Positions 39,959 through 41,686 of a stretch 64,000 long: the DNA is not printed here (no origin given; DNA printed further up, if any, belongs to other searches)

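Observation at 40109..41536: DUF35-BKACE fusion with a relic or functional internal SD-ATG at the domain junction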

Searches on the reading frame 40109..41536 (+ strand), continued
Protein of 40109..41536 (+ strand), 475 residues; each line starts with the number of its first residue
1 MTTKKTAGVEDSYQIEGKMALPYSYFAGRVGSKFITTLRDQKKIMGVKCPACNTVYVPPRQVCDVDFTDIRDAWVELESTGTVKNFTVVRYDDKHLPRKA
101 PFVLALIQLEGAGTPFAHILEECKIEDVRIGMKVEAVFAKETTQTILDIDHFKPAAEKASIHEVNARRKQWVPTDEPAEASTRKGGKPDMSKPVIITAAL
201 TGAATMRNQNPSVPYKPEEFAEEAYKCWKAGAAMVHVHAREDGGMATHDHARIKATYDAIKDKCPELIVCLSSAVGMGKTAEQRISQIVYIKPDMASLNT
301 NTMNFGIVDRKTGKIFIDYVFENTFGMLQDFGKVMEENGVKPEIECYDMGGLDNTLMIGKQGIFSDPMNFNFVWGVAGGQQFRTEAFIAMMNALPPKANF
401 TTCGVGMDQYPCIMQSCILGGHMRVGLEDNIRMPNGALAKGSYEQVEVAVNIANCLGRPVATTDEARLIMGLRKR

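Call 14: find_related_loci(query=A1, collection=genome_contigs, flank=6000)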
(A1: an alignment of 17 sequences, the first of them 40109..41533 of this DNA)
Query A1 (475 aa) in genome_contigs; peptide patterns used: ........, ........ (x = any residue, [..] = any of these).
294 stretches matched a pattern; 259 encode a relative of the query (tblastn E <= 1e-3); the best 80 are kept; 80 distinct loci.
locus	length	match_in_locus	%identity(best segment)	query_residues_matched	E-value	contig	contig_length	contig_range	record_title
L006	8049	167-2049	96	1-475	0e+0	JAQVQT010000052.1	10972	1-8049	MAG: Smithellaceae bacterium isolate STF1_233 NODE_18609_length_10972_cov_18.521807_Sandtown_F1, whole genome shotgun se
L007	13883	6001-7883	96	1-475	0e+0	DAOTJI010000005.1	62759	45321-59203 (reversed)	MAG TPA_asm: Smithellaceae bacterium isolate AMR_MDS_3003 NODE_546_length_62759_cov_8.013588, whole genome shotgun seque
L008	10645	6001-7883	94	1-475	0e+0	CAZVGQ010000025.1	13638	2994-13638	MAG TPA_asm: uncultured Smithella sp. isolate SRP239243_co1_172 genome assembly, contig: NODE_7727_length_13638_cov_153.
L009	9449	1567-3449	94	1-475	0e+0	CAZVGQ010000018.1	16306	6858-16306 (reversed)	MAG TPA_asm: uncultured Smithella sp. isolate SRP239243_co1_172 genome assembly, contig: NODE_5903_length_16306_cov_147.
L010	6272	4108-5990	92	1-475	0e+0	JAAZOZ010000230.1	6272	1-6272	MAG: Smithella sp. isolate AS4AglBPMA_11 13368_AS4A, whole genome shotgun sequence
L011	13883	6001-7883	91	1-475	0e+0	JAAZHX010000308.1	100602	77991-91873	MAG: Smithella sp. isolate AS17jrsBPGN_1 3258_AS17, whole genome shotgun sequence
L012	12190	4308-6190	90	1-475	0e+0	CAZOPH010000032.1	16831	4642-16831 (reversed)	MAG TPA_asm: uncultured Smithella sp. isolate SRP263991_co5_124 genome assembly, contig: NODE_6628_length_16831_cov_19.5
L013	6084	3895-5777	90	1-475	0e+0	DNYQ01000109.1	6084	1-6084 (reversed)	MAG TPA_asm: Syntrophaceae bacterium isolate UBA8930 contig_8380, whole genome shotgun sequence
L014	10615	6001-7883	88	1-475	0e+0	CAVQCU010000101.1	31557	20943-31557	MAG: uncultured delta proteobacterium isolate MFD02138.bin.2.50 genome assembly, contig: contig_137797, whole genome sho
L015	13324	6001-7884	87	1-475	0e+0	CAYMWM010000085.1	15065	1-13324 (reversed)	MAG TPA_asm: uncultured Smithella sp. isolate SRP192927_co6_232 genome assembly, contig: NODE_9332_length_15065_cov_5.87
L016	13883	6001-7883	87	1-475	0e+0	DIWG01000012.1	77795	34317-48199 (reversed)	MAG TPA_asm: Syntrophaceae bacterium UBA6112 UBA6112_contig_1721, whole genome shotgun sequence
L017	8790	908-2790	87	1-475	0e+0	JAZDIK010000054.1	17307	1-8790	MAG: Pseudomonadota bacterium isolate MEGAHIT-group-0.394 k141_243288, whole genome shotgun sequence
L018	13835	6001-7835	85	1-475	0e+0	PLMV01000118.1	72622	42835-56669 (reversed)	MAG: Syntrophaceae bacterium isolate fen_1165 73.20120800_E2X.4_contig_293, whole genome shotgun sequence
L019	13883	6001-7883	85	1-475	0e+0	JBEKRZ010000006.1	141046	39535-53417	MAG: Smithella sp. isolate SPRUCE 522 SPRUCE_522_6, whole genome shotgun sequence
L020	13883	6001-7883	85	1-475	0e+0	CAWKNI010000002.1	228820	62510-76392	MAG: uncultured delta proteobacterium isolate MFD01231.bin.1.87 genome assembly, contig: contig_29270, whole genome shot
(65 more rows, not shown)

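Call 30: search_solved_structures(query=window:40109-41533:+, max_evalue=0.001, show_alignments=2)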
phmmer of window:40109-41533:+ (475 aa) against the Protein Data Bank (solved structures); distinct sequences matched with E-value up to 0.001: 16.
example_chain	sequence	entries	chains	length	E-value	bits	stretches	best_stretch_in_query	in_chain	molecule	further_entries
2y7d_A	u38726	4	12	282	7.7e-48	166.8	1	192-474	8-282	3-KETO-5-AMINOHEXANOATE CLEAVAGE ENZYME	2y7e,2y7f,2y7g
3lot_A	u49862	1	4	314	2e-44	155.5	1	193-473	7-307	uncharacterized protein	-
3c6c_A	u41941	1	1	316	4.2e-37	131.4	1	190-473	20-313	3-keto-5-aminohexanoate cleavage enzyme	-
3no5_A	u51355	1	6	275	4.4e-36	128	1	190-472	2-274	Uncharacterized protein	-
9zsc_A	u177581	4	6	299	6.6e-34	120.8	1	193-468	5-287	3-keto-5-aminohexanoate cleavage protein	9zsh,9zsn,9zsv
3chv_A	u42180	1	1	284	2e-33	119.3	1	190-472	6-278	Prokaryotic domain of unknown function (DUF849) with a TIM barrel fold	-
8rip_A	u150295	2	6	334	5.8e-33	117.7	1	182-473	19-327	3-keto-5-aminohexanoate cleavage protein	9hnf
8rio_A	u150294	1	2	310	6.3e-32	114.3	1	192-473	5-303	3-keto-5-aminohexanoate cleavage protein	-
3e02_A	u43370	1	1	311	7.1e-32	114.1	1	190-470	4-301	uncharacterized protein DUF849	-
3fa5_A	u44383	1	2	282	8.3e-31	110.6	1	190-473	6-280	protein of unknown function (DUF849)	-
3e49_A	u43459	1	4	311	8.4e-29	104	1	191-473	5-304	uncharacterized protein DUF849 with a TIM barrel fold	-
5zmu_A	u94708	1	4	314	1.7e-21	79.9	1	191-472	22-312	Cis-epoxysuccinate hydrolase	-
5zmy_A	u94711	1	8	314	3.7e-21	78.8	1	191-472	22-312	Cis-epoxysuccinate hydrolase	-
6esq_E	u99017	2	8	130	1e-08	37.8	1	38-140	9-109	Pfam DUF35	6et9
3irb_A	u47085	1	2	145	1e-08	37.8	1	20-110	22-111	uncharacterized protein from DUF35 family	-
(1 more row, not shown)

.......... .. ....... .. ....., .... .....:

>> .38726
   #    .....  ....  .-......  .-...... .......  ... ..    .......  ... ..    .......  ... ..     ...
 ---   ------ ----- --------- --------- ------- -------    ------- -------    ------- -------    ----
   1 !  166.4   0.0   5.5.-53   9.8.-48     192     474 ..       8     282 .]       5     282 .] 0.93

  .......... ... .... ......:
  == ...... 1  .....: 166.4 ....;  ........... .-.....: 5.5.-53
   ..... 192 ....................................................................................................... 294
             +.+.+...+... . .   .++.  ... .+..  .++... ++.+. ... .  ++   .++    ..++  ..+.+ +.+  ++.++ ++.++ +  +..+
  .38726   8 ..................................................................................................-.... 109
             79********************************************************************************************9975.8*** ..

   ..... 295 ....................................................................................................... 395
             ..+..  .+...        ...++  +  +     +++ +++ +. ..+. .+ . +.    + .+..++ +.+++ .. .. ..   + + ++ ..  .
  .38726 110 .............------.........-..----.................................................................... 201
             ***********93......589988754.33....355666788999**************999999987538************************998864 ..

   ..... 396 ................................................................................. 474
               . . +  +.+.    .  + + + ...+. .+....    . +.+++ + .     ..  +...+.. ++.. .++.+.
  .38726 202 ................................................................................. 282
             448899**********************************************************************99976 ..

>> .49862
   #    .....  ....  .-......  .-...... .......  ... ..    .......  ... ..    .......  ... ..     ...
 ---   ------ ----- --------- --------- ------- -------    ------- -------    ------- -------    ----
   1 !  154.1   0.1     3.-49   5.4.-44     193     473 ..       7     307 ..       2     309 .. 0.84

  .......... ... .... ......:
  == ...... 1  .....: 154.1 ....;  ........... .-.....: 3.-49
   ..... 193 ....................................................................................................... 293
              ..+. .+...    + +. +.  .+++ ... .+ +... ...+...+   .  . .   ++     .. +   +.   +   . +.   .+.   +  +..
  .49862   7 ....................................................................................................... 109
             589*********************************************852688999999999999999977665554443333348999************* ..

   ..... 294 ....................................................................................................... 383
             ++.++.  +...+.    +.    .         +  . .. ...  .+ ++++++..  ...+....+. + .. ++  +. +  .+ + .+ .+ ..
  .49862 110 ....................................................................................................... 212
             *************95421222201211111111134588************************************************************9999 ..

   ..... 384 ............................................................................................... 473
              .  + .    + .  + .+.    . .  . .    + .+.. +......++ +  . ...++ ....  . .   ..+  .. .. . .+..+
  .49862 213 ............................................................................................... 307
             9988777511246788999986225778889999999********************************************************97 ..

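Call 33: find_encoding_contigs(protein=P0105, flank=6000, max_places=3)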
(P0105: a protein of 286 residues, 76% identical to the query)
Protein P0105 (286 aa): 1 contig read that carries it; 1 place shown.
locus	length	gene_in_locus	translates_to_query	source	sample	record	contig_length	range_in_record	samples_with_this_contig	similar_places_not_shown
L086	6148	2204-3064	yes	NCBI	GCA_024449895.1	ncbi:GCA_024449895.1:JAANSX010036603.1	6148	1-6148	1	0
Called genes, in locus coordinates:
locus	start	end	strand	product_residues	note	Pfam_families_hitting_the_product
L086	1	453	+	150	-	?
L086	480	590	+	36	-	-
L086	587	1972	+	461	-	PF03193:RsgA_GTPase (faint), PF00350:Dynamin_N (faint), PF01926:MMR_HSR1, PF02421:FeoB_N, PF01926:MMR_HSR1, PF02421:FeoB_N, PF00009:GTP_EFTU, PF14714:KH_dom-like, +2 more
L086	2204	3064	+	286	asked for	PF05853:BKACE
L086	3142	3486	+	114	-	PF07238:PilZ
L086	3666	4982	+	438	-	PF00162:PGK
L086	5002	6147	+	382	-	?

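Call 34: find_encoding_contigs(protein=P0093, flank=6000, max_places=3)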
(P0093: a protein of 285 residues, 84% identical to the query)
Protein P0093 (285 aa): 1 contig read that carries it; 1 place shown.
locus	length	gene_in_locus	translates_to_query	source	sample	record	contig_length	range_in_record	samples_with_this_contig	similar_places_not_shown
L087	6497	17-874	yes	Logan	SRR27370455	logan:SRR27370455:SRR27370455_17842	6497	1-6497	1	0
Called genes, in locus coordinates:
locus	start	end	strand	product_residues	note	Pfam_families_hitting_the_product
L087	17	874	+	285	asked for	PF05853:BKACE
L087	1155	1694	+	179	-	PF02632:BioY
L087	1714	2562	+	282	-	PF02463:SMC_N, PF00005:ABC_tran, PF13304:AAA_21 (weak)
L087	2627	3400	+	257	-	PF02361:CbiQ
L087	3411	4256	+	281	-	PF01612:DNA_pol_A_exo1, PF00570:HRDC (weak)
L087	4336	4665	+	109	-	-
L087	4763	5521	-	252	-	PF06564:CBP_BcsQ (weak), PF10609:ParA, PF13614:AAA_31, PF00142:Fer4_NifH, PF01656:CbiA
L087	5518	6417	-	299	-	PF00990:GGDEF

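Call 35: find_encoding_contigs(protein=P0095, flank=6000, max_places=3)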
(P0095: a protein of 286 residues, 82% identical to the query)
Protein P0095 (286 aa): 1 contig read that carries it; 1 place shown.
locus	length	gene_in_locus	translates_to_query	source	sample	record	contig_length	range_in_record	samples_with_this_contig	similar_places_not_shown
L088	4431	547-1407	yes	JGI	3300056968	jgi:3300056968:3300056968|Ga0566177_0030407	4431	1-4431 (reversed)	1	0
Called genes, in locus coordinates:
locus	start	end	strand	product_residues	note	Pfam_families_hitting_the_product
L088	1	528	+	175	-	?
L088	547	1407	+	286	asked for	PF05853:BKACE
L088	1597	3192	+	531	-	PF25021:TEN_NHL (faint), PF24684:Vgb_lyase, PF08450:SGL (faint), PF07494:Reg_prop (faint), PF24684:Vgb_lyase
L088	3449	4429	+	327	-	?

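Call 51: predict_structure(alignment_id=A1)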
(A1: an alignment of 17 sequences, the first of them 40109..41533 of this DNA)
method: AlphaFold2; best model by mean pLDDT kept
length: 475 residues; sequences in the alignment: 17
mean_pLDDT: 72.6   pTM: 0.62
mean pLDDT of the five models: 72.6, 71.3, 69.6, 68.0, 66.5
residues with pLDDT >= 90: 62; 70-90: 246; 50-70: 92; < 50: 75
segments of 3 or more residues with pLDDT < 50: 1-40, 181-189, 302-310, 313-322
pLDDT, mean of each block of 10 residues (from residue 1): 38 42 37 41 71 73 56 76 86 75 87 83 82 84 62 71 68 60 48 86 56 73 89 85 71 88 93 61 78 84 39 41 68 89 82 80 88 66 82 84 82 88 82 76 87 84 91 74
secondary structure, 60 per line:
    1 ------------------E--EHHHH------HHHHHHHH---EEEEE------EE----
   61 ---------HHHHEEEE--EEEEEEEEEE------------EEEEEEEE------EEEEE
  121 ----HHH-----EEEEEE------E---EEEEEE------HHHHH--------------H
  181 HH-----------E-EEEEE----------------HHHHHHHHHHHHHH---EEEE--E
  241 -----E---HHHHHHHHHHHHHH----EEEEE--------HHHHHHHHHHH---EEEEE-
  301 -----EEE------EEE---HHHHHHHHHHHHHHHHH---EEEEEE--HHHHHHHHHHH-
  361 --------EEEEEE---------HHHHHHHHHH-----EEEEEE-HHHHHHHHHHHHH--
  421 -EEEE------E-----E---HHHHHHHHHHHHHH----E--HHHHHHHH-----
elements in order: H23-26 H33-40 E44-48 H70-73 E74-77 E80-89 E102-109 E116-120 E133-138 E149-154 H161-165 E196-200 H217-230 E234-237 H250-263 E268-272 H281-291 E295-299 E306-308 E315-317 H321-337 E341-346 H349-359 E369-374 H384-393 E399-404 H406-418 E422-425 H442-455 H463-470

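Call 56: search_protein_families(library=ncbifam, proteins=[window:40109-41536:+], max_evalue=0.00001)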
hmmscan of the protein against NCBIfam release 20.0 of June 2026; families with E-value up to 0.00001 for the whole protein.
window:40109-41536:+ (475 aa): 4 families
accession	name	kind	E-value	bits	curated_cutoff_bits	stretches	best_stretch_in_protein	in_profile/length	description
NF052387.1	Lys_ferment_KCE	equivalog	3.9e-79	265.8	382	1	194-472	2-267/267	3-keto-5-aminohexanoate cleavage enzyme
NF053568.1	3OXCoAcCUPNH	equivalog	1.6e-57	194.8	350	1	191-473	1-273/274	3-oxoadipate:acetyl-CoA acetyltransferase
NF052389.1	Lys_KAL_CLE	exception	1.2e-54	185.7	725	1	167-473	144-437/440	bifunctional 3-aminobutyryl-CoA ammonia lyase/3-keto-5-aminohexanoate cleavage enzyme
NF053538.1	DixhxACActTsKce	equivalog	5.8e-52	176.6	430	1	192-473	5-303/310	3,5-dioxohexanoate:acetyl-CoA acetone transferase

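Call 60: search_protein_representatives(protein=window:40109-41533:+)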
Query: 475 residues. Proteins with E-value up to 0.001 (for the whole library): 5903; up to 1e-10: 1866; up to 1e-30: 168. The best 150 are listed.
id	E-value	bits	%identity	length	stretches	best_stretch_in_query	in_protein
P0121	1.3e-80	288.1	48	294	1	189-473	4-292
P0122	1.4e-67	245.1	69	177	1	190-349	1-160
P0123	1.7e-63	231.6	88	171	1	303-420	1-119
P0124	8.4e-62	226.0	42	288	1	193-473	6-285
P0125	1.8e-56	208.5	41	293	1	193-473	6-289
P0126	9.8e-56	206.0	42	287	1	193-471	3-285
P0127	1.8e-54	201.9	52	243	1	193-377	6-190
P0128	3.5e-54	200.9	40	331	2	4-154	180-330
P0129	1.1e-52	196.0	60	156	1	7-157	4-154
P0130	4.7e-51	190.6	37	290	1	193-472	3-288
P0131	4.7e-51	190.6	41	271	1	194-472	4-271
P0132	6.5e-51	190.1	62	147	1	327-472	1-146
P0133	7.0e-48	180.1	39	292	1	190-472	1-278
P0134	6.1e-47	177.0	66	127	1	191-312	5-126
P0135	7.3e-47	176.8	38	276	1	194-473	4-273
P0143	9.1e-46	173.2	38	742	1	193-472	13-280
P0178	1.9e-40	155.6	40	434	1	193-473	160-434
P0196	2.5e-38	148.7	33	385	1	193-471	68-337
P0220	4.2e-35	138.0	34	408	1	191-473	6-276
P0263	1.6e-32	129.5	31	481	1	187-469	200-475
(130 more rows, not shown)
